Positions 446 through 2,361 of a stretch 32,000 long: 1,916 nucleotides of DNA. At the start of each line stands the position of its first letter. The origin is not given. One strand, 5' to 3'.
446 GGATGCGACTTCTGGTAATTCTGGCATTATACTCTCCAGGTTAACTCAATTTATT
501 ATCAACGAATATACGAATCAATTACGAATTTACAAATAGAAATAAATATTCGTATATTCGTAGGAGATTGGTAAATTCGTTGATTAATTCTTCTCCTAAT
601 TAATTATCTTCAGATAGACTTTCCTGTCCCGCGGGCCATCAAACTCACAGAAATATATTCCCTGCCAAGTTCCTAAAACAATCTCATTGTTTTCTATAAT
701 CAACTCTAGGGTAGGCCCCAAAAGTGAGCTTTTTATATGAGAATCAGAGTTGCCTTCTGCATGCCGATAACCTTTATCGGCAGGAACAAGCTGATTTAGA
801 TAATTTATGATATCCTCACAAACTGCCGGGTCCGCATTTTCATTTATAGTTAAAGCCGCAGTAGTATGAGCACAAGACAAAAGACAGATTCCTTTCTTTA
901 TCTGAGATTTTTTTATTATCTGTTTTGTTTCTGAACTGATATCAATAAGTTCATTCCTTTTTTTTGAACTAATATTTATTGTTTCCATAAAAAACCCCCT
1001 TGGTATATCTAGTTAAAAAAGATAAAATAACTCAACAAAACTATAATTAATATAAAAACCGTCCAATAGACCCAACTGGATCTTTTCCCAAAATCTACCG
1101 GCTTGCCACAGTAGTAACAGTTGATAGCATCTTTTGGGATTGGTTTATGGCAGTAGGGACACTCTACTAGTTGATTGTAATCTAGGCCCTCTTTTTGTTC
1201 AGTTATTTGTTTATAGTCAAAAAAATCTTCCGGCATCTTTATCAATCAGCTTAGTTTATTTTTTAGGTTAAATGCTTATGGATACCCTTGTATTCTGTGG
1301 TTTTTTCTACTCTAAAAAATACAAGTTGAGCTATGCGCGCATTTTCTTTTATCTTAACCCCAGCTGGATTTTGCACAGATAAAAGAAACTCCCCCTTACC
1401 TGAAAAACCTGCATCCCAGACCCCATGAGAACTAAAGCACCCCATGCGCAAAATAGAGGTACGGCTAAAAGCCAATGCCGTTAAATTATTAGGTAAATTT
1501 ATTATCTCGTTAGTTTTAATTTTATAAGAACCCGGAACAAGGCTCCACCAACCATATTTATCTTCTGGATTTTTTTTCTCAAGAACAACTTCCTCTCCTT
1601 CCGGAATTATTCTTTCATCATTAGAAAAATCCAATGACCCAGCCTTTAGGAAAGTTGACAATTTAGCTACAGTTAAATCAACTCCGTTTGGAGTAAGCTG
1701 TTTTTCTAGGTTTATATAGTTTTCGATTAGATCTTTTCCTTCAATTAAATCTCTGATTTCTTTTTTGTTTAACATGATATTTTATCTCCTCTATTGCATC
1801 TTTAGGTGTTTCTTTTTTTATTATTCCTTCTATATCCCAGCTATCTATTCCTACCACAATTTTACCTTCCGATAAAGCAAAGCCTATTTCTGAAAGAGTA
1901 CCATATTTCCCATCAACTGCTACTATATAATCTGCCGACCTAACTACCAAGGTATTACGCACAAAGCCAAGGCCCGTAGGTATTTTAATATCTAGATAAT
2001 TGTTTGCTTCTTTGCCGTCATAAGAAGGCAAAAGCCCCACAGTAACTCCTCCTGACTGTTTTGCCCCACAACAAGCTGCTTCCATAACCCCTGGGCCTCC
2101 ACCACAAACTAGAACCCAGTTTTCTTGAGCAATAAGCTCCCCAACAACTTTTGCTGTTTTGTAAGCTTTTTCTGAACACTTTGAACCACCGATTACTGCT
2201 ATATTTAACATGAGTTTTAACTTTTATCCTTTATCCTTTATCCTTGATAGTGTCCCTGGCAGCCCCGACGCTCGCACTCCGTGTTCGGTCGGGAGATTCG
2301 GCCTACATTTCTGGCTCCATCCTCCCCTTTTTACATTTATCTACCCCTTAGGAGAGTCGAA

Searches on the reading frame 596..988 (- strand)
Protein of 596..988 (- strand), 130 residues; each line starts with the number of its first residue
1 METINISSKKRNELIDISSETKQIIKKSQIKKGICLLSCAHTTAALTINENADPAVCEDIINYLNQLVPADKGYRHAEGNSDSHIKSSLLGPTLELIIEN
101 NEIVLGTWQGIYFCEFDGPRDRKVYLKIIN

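Call 9: find_encoding_contigs(protein=window:596-988:-, flank=3000, max_places=10)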
Protein window:596-988:- (130 aa): no gene with exactly this product is on record in the collection.

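Call 24: search_protein_families(library=pfam, proteins=[window:596-988:-], max_evalue=0.001)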
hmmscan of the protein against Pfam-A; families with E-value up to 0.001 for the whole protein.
window:596-988:- (130 aa): 1 family
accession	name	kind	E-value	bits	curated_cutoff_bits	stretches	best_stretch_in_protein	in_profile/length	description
PF01894.22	UPF0047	-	3.5e-43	146.9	27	1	16-128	1-117/117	Uncharacterised protein family UPF0047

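Call 36: find_homologous_proteins(query=window:596-988:-, max_evalue=1e-20)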
Query window:596-988:- (130 aa): 7950 proteins with E <= 1e-20 among 8000 candidates; the best 120 are listed.
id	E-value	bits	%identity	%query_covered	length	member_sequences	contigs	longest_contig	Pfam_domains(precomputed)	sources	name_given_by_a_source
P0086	3.7e-80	284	100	100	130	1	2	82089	PF01894.23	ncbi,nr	ncbi:MAG: secondary thiamine-phosphate synthase enzyme YjbQ [Candidatus Omnitrophica bacterium]|nr:s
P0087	1.5e-70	253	85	100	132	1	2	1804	PF01894.23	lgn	-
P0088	1.9e-70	253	87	100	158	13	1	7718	PF01894.23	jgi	jgi:secondary thiamine-phosphate synthase enzyme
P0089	1.1e-69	250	86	99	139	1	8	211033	PF01894.23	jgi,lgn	jgi:secondary thiamine-phosphate synthase enzyme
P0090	2.4e-68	246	84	99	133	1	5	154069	PF01894.23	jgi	jgi:secondary thiamine-phosphate synthase enzyme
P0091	6.5e-62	225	78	99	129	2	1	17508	PF01894.23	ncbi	-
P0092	1.5e-60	221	75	100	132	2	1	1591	PF01894.23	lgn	-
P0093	4.4e-60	219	74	100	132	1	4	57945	PF01894.23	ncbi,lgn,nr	ncbi:MAG: secondary thiamine-phosphate synthase enzyme YjbQ [Candidatus Omnitrophica bacterium]|nr:s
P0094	5.4e-60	219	74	100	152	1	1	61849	PF01894.23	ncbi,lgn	-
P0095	8.9e-60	218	72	100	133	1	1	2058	PF01894.23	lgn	-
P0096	3.4e-59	216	73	100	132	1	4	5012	PF01894.23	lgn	-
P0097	8.0e-58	212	72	100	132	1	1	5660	PF01894.23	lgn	-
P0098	2.7e-54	200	68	99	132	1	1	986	PF01894.23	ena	-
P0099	7.0e-54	199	67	99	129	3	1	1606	PF01894.23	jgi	-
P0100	2.5e-53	197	67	99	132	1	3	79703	PF01894.23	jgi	jgi:secondary thiamine-phosphate synthase enzyme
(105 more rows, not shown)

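Call 37: find_encoding_contigs(protein=P0086, flank=4000, max_places=6)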
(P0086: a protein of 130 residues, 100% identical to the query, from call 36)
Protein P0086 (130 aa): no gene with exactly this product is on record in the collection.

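Call 38: find_encoding_contigs(protein=P0089, flank=4000, max_places=8)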
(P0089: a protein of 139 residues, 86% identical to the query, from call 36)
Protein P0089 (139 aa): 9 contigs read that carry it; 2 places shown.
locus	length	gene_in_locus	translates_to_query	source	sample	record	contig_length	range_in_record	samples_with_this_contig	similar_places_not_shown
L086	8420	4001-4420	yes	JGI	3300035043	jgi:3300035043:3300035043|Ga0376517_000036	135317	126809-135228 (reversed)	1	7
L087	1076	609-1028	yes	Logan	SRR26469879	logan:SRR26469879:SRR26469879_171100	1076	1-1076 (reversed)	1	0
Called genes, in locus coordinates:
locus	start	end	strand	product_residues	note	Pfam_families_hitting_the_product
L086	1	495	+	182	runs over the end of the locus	PF00156:Pribosyltran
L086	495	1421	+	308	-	PF02729:OTCace_N, PF00185:OTCace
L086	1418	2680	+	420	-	PF01979:Amidohydro_1, PF07969:Amidohydro_3 (faint), PF12890:DHOase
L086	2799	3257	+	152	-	PF02481:DNA_processg_A (weak), PF18306:LDcluster4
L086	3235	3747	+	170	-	PF22769:DCD, PF00692:dUTPase (weak)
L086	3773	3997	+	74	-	PF13248:Zn_ribbon_3 (weak), PF13240:Zn_Ribbon_1 (weak)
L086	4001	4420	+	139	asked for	PF01894:YjbQ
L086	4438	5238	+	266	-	PF01149:Fapy_DNA_glyco, PF06831:H2TH, PF06827:zf-FPG_IleRS (weak)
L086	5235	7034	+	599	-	PF00425:Chorismate_bind, PF01063:Aminotran_4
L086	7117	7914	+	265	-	PF00175:NAD_binding_1, PF10418:DHODB_Fe-S_bind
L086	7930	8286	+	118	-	PF01925:TauE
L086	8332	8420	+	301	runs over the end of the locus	PF01180:DHO_dh, PF01207:Dus (faint)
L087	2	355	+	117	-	?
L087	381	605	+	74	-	PF13248:Zn_ribbon_3 (weak), PF13240:Zn_Ribbon_1 (weak)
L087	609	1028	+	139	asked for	PF01894:YjbQ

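Call 40: find_encoding_contigs(protein=P0088, flank=4000, max_places=6)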
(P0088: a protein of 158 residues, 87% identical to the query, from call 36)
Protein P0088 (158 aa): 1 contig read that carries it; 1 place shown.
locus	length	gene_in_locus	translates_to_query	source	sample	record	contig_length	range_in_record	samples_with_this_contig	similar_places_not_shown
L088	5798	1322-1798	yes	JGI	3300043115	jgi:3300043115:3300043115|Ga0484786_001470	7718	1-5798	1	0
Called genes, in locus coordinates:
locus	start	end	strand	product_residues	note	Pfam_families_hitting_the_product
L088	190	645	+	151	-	PF02481:DNA_processg_A (weak), PF18306:LDcluster4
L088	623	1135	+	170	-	PF22769:DCD, PF00692:dUTPase (weak)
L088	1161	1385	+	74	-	PF13248:Zn_ribbon_3 (weak), PF13240:Zn_Ribbon_1 (weak)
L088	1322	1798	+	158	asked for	PF01894:YjbQ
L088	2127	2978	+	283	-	PF01149:Fapy_DNA_glyco, PF06831:H2TH, PF06827:zf-FPG_IleRS (weak)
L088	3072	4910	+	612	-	PF00425:Chorismate_bind, PF01063:Aminotran_4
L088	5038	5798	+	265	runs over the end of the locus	PF00175:NAD_binding_1 (weak), PF10418:DHODB_Fe-S_bind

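Call 41: find_encoding_contigs(protein=P0090, flank=4000, max_places=6)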
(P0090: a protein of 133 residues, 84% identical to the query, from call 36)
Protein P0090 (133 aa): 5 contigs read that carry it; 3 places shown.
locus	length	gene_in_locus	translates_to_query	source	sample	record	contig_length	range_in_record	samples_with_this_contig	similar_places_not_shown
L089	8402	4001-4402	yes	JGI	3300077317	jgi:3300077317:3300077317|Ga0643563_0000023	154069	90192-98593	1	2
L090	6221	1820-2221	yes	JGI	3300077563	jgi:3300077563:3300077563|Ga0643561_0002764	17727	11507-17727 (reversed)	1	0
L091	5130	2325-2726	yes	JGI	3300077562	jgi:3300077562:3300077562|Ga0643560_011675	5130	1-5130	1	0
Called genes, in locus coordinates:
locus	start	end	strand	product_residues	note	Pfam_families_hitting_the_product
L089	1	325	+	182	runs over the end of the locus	PF00156:Pribosyltran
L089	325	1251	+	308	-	PF02729:OTCace_N, PF00185:OTCace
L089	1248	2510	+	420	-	PF01979:Amidohydro_1, PF07969:Amidohydro_3 (faint), PF12890:DHOase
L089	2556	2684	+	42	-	-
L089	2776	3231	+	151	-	PF02481:DNA_processg_A (weak), PF18306:LDcluster4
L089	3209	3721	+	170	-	PF22769:DCD, PF00692:dUTPase (weak)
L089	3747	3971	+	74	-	PF13248:Zn_ribbon_3 (weak), PF13240:Zn_Ribbon_1 (faint)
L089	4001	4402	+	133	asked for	PF01894:YjbQ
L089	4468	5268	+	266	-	PF01149:Fapy_DNA_glyco, PF06831:H2TH, PF06827:zf-FPG_IleRS (weak)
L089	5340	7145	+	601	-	PF00425:Chorismate_bind, PF01063:Aminotran_4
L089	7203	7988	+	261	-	PF00175:NAD_binding_1, PF10418:DHODB_Fe-S_bind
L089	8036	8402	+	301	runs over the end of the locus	PF01180:DHO_dh, PF03060:NMO (faint), PF00977:His_biosynth (faint)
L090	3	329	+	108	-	?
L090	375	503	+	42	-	-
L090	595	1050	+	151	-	PF02481:DNA_processg_A (weak), PF18306:LDcluster4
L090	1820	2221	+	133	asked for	PF01894:YjbQ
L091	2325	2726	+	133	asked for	PF01894:YjbQ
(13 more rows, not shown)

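Call 45: find_encoding_contigs(protein=P0087, flank=4000, max_places=6)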
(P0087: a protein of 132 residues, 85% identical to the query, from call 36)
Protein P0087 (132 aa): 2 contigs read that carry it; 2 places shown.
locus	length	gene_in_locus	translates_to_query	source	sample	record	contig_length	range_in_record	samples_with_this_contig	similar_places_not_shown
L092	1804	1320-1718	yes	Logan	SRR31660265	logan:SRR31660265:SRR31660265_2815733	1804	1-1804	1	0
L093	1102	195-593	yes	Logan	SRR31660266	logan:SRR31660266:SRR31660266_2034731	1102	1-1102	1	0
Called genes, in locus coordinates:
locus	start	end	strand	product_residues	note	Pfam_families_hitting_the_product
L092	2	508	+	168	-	?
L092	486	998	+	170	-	PF22769:DCD, PF00692:dUTPase (weak)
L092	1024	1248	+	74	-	PF13248:Zn_ribbon_3 (weak), PF13240:Zn_Ribbon_1 (weak)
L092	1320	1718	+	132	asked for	PF01894:YjbQ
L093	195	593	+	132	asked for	PF01894:YjbQ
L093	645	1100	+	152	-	?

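Call 46: find_encoding_contigs(protein=P0091, flank=4000, max_places=6)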
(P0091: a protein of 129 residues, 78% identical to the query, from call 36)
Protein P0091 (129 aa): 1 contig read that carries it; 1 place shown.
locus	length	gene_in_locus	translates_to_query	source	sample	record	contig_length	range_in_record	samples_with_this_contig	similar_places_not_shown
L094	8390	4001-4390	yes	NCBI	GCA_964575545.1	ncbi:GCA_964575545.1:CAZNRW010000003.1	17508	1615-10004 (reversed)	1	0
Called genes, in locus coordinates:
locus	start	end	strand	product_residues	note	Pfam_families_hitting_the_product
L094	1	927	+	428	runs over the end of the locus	-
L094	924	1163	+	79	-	PF01927:Mut7-C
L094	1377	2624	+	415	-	PF27218:MJ0043_C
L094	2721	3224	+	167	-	-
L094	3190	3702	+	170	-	PF22769:DCD, PF00692:dUTPase (weak)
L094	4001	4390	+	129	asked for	PF01894:YjbQ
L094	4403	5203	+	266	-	PF01149:Fapy_DNA_glyco, PF05833:NFACT_N (weak), PF06831:H2TH, PF06827:zf-FPG_IleRS (weak)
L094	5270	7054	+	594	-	PF00425:Chorismate_bind, PF01063:Aminotran_4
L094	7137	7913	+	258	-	PF00175:NAD_binding_1, PF10418:DHODB_Fe-S_bind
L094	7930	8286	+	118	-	PF01925:TauE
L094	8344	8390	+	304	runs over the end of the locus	PF01180:DHO_dh, PF03060:NMO (faint), PF00977:His_biosynth (weak)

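Call 53: find_homologous_proteins(query=L088:2127-2975:+, max_evalue=1e-40)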
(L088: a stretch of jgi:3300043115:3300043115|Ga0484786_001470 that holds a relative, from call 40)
Query L088:2127-2975:+ (283 aa): 2266 proteins with E <= 1e-40 among 8000 candidates; the best 120 are listed.
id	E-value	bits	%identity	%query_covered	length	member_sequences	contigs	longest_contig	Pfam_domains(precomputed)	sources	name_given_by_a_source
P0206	3.1e-169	579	98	97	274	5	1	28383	PF06831.20,PF01149.30,PF06827.21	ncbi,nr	ncbi:MAG: DNA-formamidopyrimidine glycosylase, partial [Candidatus Omnitrophica bacterium]|nr:DNA-fo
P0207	6.0e-156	536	88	100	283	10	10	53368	PF06831.20,PF01149.30,PF06827.21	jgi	jgi:formamidopyrimidine-DNA glycosylase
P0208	6.0e-136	470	80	94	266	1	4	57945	PF06831.20,PF01149.30,PF06827.21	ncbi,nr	ncbi:MAG: DNA-formamidopyrimidine glycosylase [Candidatus Omnitrophica bacterium]|nr:DNA-formamidopy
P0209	6.8e-136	470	83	94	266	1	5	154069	PF06831.20,PF01149.30,PF06827.21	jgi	jgi:formamidopyrimidine-DNA glycosylase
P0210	1.6e-134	466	82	94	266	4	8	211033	PF06831.20,PF01149.30,PF06827.21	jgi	jgi:formamidopyrimidine-DNA glycosylase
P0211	2.4e-128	445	76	94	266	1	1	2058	PF06831.20,PF01149.30,PF06827.21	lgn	-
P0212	1.2e-121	423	71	94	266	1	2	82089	PF06831.20,PF01149.30,PF06827.21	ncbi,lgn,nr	ncbi:MAG: DNA-formamidopyrimidine glycosylase [Candidatus Omnitrophica bacterium]|nr:DNA-formamidopy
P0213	9.3e-120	417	71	94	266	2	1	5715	PF06831.20,PF01149.30,PF05833.17,PF06827.21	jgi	-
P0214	5.7e-118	411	68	94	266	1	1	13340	PF06831.20,PF01149.30,PF06827.21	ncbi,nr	ncbi:MAG: DNA-formamidopyrimidine glycosylase, partial [Candidatus Omnitrophica bacterium]|nr:DNA-fo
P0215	1.4e-117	410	68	94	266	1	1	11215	PF06831.20,PF01149.30,PF05833.17,PF06827.21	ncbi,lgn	ncbi:MAG: bifunctional DNA-formamidopyrimidine glycosylase/DNA-(apurinic or apyrimidinic site) lyase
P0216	2.1e-113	396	68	94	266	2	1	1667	PF06831.20,PF01149.30,PF06827.21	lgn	-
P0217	1.2e-110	387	67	94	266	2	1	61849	PF06831.20,PF01149.30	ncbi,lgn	-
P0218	3.7e-106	373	62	94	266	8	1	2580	PF06831.20,PF01149.30,PF05833.17,PF06827.21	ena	-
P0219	6.5e-106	372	65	94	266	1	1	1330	PF06831.20,PF01149.30,PF05833.17,PF06827.21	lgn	-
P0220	1.7e-105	370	64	94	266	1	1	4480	PF06831.20,PF01149.30,PF05833.17,PF06827.21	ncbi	-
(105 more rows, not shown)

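Call 54: find_encoding_contigs(protein=P0207, flank=3000, max_places=10)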
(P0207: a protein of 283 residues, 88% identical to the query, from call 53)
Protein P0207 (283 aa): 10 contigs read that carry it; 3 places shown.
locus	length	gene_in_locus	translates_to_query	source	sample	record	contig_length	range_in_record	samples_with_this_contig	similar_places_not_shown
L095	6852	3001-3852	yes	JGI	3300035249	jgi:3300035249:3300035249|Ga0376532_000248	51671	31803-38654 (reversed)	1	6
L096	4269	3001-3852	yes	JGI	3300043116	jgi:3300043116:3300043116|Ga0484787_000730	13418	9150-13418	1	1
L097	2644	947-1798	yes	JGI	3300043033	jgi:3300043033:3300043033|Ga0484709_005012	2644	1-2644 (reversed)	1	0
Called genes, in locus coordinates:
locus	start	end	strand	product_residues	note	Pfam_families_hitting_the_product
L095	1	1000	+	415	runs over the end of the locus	PF27218:MJ0043_C (weak)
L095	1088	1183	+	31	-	-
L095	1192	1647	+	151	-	PF02481:DNA_processg_A (weak), PF18306:LDcluster4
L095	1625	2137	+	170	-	PF22769:DCD, PF00692:dUTPase (weak)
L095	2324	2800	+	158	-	PF01894:YjbQ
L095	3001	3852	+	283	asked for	PF01149:Fapy_DNA_glyco, PF06831:H2TH, PF06827:zf-FPG_IleRS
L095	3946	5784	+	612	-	PF00425:Chorismate_bind, PF01063:Aminotran_4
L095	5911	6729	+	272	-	PF00175:NAD_binding_1, PF10418:DHODB_Fe-S_bind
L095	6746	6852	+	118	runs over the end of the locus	PF01925:TauE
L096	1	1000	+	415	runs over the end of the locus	PF27218:MJ0043_C (weak)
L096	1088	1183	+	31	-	-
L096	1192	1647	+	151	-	PF02481:DNA_processg_A (weak), PF18306:LDcluster4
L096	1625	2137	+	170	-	PF22769:DCD, PF00692:dUTPase (weak)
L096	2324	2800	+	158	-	PF01894:YjbQ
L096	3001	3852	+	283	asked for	PF01149:Fapy_DNA_glyco, PF06831:H2TH, PF06827:zf-FPG_IleRS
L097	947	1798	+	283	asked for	PF01149:Fapy_DNA_glyco, PF06831:H2TH, PF06827:zf-FPG_IleRS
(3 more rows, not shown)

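Call 55: find_encoding_contigs(protein=P0212, flank=3000, max_places=10)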
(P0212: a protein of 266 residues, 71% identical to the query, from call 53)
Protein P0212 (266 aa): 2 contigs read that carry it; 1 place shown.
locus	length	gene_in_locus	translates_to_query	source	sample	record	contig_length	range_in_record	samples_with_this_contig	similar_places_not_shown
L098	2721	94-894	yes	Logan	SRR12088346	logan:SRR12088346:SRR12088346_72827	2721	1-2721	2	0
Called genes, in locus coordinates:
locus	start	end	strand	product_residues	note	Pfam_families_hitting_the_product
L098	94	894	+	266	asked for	PF01149:Fapy_DNA_glyco, PF06831:H2TH, PF06827:zf-FPG_IleRS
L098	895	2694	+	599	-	PF00425:Chorismate_bind, PF01063:Aminotran_4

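Call 102: list_cluster_members(proteins=[P0212, P0206, P0086])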
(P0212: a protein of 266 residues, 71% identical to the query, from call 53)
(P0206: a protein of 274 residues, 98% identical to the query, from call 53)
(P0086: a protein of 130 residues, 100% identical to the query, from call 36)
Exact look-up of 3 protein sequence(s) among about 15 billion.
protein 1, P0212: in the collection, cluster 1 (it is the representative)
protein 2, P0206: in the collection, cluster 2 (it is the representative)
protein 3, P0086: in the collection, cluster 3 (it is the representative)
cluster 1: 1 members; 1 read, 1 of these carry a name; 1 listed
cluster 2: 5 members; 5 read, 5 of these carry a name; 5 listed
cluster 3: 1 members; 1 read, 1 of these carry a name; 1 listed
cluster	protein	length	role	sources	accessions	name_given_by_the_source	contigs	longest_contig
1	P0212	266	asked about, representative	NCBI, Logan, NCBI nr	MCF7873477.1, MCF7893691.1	MAG: DNA-formamidopyrimidine glycosylase [Candidatus Omnitrophica bacterium] | DNA-formamidopyrimidine glycosylase [Candidatus Omnitrophota bacterium]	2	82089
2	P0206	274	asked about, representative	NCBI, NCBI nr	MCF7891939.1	MAG: DNA-formamidopyrimidine glycosylase, partial [Candidatus Omnitrophica bacterium] | DNA-formamidopyrimidine glycosylase [Candidatus Omnitrophota bacterium]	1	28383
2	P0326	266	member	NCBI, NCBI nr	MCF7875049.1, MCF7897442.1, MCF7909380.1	MAG: DNA-formamidopyrimidine glycosylase [Candidatus Omnitrophica bacterium] | DNA-formamidopyrimidine glycosylase [Candidatus Omnitrophota bacterium]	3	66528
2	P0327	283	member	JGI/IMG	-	formamidopyrimidine-DNA glycosylase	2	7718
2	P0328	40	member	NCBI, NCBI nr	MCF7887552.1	MAG: hypothetical protein K9L71_03995 [Candidatus Omnitrophica bacterium] | hypothetical protein [Candidatus Omnitrophota bacterium]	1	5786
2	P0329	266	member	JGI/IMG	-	formamidopyrimidine-DNA glycosylase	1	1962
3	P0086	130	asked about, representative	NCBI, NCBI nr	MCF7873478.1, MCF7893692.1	MAG: secondary thiamine-phosphate synthase enzyme YjbQ [Candidatus Omnitrophica bacterium] | secondary thiamine-phosphate synthase enzyme YjbQ [Candidatus Omnitrophota bacterium]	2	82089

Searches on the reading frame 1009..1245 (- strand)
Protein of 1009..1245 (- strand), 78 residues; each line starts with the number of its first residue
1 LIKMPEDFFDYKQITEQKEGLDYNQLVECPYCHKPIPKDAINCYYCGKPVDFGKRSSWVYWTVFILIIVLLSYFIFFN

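Call 24: search_protein_families(library=pfam, proteins=[window:1009-1245:-], max_evalue=0.001)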
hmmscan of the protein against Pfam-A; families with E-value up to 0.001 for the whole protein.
window:1009-1245:- (78 aa): 3 families
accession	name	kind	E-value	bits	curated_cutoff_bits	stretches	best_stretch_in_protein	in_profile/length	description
PF13248.11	Zn_ribbon_3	-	3e-06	26.9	27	1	26-49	2-25/26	zinc-ribbon domain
PF12773.13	DZR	-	0.00015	22.3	27.3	1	29-48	1-20/45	Double zinc ribbon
PF13240.11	Zn_Ribbon_1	-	0.00031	20.9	25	1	29-50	2-23/23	zinc-ribbon domain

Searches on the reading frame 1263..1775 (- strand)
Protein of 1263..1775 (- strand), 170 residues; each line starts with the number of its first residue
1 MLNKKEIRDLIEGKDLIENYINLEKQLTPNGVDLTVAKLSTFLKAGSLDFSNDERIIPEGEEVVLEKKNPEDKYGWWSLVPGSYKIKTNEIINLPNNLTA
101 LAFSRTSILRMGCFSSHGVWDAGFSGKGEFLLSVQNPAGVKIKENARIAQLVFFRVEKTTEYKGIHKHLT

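Call 13: find_encoding_contigs(protein=window:1263-1775:-, flank=4000, max_places=6)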
Protein window:1263-1775:- (170 aa): no gene with exactly this product is on record in the collection.

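Call 24: search_protein_families(library=pfam, proteins=[window:1263-1775:-], max_evalue=0.001)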
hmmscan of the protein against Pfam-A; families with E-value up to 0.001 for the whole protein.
window:1263-1775:- (170 aa): 2 families
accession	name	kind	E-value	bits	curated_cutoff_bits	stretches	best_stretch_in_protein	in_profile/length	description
PF22769.1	DCD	-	2.8e-21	76.6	27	1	2-155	2-152/153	dCTP deaminase-like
PF00692.24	dUTPase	-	1e-08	35.5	22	1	86-163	34-113/129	dUTPase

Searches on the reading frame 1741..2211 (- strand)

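Call 24: search_protein_families(library=pfam, proteins=[window:1741-2211:-], max_evalue=0.001)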
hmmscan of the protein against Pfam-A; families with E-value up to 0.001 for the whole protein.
window:1741-2211:- (156 aa): 2 families
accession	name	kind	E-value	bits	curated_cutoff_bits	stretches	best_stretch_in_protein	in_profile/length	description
PF18306.6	LDcluster4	-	5.3e-47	159.7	26.3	1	2-138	2-137/151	SLOG cluster4 family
PF02481.21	DNA_processg_A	-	7.1e-06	25.8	29.6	1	3-63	46-106/212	DNA recombination-mediator protein A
